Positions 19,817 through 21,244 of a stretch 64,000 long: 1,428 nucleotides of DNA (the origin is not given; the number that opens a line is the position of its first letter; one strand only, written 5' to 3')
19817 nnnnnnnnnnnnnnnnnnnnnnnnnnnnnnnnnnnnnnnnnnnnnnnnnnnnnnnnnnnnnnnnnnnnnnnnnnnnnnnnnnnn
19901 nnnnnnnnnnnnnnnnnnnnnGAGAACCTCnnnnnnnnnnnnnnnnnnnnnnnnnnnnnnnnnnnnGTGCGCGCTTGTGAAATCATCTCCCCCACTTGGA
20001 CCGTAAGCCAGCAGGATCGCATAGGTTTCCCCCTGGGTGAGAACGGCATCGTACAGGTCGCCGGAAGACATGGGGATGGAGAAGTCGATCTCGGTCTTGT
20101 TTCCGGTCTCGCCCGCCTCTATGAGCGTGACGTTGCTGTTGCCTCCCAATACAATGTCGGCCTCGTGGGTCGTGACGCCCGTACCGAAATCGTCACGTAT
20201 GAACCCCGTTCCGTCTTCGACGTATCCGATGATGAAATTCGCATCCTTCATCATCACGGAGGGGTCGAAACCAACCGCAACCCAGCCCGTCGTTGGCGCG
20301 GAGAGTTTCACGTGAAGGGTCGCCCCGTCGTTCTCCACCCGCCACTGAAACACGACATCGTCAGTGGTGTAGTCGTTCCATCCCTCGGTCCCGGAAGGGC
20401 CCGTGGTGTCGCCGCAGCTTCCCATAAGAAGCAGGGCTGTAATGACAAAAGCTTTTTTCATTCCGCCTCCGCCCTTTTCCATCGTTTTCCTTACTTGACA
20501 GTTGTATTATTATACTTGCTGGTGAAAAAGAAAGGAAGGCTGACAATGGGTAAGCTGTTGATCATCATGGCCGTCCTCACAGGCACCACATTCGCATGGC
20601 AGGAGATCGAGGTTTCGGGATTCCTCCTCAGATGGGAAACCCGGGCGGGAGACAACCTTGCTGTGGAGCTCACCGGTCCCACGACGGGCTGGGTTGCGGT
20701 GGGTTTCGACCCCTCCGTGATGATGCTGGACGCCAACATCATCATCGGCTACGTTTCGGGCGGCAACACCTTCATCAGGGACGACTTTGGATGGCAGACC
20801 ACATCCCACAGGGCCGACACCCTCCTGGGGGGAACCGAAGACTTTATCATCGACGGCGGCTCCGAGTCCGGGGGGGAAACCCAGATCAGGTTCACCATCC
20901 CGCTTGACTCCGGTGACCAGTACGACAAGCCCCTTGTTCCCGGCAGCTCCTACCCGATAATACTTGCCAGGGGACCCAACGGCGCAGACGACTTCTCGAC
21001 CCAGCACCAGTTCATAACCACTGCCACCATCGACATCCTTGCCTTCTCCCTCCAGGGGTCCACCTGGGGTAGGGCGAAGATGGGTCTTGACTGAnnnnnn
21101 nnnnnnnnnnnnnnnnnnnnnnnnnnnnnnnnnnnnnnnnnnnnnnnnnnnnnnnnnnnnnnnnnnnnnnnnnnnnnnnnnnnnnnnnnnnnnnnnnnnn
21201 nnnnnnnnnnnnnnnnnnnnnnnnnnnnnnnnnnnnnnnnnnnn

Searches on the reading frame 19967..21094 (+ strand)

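Call 10: search_protein_families(library=pfam, proteins=[window:19967-21094:+], max_evalue=0.01)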
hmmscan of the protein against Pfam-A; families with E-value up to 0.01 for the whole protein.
window:19967-21094:+ (375 aa): 1 family
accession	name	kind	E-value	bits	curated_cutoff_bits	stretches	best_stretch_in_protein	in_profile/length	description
PF03351.22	DOMON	-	3.4e-17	63.3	32.7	1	219-336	5-124/124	DOMON domain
